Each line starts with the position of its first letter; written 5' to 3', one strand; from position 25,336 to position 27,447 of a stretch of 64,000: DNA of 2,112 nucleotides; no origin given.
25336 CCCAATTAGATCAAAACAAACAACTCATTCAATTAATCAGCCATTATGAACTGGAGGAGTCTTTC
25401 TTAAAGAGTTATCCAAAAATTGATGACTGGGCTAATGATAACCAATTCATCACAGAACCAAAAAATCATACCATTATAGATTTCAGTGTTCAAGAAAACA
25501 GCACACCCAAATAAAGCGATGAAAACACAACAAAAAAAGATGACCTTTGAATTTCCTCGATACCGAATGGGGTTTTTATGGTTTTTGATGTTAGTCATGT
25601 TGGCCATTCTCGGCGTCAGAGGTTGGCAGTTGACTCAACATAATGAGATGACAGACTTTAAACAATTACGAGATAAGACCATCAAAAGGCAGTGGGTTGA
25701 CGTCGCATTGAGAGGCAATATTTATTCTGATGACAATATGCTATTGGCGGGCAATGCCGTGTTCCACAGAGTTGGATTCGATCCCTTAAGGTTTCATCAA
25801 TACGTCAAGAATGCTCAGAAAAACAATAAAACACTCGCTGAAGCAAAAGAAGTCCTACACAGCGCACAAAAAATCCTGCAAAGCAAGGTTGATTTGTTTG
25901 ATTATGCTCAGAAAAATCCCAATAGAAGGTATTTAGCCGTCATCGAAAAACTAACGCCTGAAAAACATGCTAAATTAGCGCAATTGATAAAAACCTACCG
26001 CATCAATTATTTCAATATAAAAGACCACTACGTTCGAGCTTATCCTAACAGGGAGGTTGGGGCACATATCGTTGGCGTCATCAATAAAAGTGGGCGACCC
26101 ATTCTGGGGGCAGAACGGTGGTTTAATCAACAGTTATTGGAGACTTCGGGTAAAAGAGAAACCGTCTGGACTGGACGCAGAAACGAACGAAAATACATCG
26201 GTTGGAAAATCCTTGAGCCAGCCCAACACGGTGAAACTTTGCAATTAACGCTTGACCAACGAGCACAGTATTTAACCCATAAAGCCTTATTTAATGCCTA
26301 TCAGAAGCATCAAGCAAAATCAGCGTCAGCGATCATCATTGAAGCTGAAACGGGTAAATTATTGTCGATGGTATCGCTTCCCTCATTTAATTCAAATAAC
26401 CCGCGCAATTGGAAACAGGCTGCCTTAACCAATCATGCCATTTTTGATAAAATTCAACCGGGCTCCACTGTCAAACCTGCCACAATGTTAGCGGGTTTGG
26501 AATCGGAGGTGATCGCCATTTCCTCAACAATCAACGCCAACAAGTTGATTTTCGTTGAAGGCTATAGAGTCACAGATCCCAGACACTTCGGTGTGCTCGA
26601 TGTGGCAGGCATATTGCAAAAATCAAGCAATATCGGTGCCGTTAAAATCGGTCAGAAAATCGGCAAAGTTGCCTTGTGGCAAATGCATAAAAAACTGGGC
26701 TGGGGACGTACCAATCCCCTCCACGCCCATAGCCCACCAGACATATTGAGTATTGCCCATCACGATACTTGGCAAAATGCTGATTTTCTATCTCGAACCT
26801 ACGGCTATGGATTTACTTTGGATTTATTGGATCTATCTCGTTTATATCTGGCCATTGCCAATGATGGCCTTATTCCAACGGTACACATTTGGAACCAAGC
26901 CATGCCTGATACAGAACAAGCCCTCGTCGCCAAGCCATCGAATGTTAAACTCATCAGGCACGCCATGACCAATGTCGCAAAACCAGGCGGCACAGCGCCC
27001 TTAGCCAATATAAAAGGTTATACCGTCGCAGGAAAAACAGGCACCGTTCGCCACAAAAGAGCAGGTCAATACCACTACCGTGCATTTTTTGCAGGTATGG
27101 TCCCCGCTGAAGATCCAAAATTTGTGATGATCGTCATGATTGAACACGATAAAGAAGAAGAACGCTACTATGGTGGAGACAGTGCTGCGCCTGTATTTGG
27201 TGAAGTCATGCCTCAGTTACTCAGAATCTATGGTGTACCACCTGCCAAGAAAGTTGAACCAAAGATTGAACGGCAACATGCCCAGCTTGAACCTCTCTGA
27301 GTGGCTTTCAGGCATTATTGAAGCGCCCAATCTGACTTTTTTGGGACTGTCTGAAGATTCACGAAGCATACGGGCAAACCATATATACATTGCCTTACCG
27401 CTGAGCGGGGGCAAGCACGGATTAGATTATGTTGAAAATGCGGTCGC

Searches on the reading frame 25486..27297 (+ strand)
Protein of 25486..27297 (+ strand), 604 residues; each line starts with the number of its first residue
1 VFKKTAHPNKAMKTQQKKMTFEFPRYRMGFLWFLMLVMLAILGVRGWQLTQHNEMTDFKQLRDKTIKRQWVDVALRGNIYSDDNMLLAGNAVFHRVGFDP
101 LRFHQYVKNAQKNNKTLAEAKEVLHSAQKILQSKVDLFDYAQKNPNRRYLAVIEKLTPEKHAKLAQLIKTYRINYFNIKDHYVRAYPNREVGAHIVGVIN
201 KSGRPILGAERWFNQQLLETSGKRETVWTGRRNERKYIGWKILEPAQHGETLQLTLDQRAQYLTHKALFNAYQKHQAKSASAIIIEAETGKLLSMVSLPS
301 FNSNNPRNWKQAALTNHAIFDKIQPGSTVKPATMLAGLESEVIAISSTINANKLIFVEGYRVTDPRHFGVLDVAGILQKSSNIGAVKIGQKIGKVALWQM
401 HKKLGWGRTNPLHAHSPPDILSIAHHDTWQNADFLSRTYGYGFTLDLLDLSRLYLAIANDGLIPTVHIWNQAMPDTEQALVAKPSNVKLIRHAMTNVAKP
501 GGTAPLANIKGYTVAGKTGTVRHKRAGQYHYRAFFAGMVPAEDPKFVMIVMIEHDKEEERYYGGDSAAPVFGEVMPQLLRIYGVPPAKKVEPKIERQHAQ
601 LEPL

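Call 23: search_protein_families(library=ncbifam, proteins=[window:25486-27297:+], max_evalue=0.001)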
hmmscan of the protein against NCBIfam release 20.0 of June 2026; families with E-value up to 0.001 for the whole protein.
window:25486-27297:+ (604 aa): 19 families
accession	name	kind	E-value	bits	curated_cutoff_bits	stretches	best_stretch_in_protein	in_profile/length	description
NF053573.1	PBP2_PenA_Neis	exception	1.2e-72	245.3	1105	1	9-589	10-571/572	peptidoglycan D,D-transpeptidase PBP2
NF011685.0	PRK15105.1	subfamily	9.8e-70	235.7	737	1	10-586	6-565/588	peptidoglycan glycosyltransferase FtsI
TIGR02214.1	spoVD_pbp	equivalog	3.3e-60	204.1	688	1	37-592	11-568/636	stage V sporulation protein D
TIGR03423.1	pbp2_mrdA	equivalog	5.3e-58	197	455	1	27-579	2-591/593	penicillin-binding protein 2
NF051842.1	PBP4_5_Efaec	equivalog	1.8e-22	79.5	700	1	72-559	161-652/668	penicillin-binding protein PBP4(5)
TIGR02074.1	PBP_1a_fam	subfamily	1.3e-21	77.1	508.75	1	246-578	220-532/535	PBP1A family penicillin-binding protein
NF038271.1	strep_PBP2X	exception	2.5e-16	59.1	1050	1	156-572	155-610/750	penicillin-binding protein PBP2X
NF051885.1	tranpepglycosPbpC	equivalog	8e-12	44.5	900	1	242-569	284-584/632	multimodular transpeptidase-transglycosylase PbpC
TIGR02073.1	PBP_1c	equivalog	6.2e-11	41.6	494.2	2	445-579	417-544/728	penicillin-binding protein 1C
NF008061.0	PRK10795.1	equivalog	9.2e-11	41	962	1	207-500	209-518/634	peptidoglycan DD-transpeptidase MrdA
NF038278.1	strep_PBP2B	exception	1.2e-10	40.5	975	1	234-388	289-449/678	penicillin-binding protein PBP2B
NF038276.1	strep_PBP2A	exception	9.5e-09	34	1100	1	268-568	341-622/716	penicillin-binding protein PBP2A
NF033378.1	MECD_PBP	exception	5.3e-08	31.6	1450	1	248-557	323-645/678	PBP2a family beta-lactam-resistant peptidoglycan transpeptidase MecD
NF000237.1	MECA_PBP2A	equivalog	1e-07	30.7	750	1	208-522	282-602/668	PBP2a family beta-lactam-resistant peptidoglycan transpeptidase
TIGR02071.1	PBP_1b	equivalog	3.1e-06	25.6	717.75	1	271-571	397-675/729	penicillin-binding protein 1B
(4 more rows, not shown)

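Call 41: find_related_loci(query=window:25486-27297:+, collection=genome_contigs, flank=1000)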
Query window:25486-27297:+ (604 aa) in genome_contigs; peptide patterns used: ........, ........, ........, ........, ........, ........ (x = any residue, [..] = any of these).
18 stretches matched a pattern; 1 encode a relative of the query (tblastn E <= 1e-3); 1 distinct loci.
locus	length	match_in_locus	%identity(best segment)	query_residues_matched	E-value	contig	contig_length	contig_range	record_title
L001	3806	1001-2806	96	3-604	0e+0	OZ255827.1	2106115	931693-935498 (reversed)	MAG: Gammaproteobacteria bacterium isolate a1a48b64-ce29-4d14-9810-62998cc33347 genome assembly, chromosome: 1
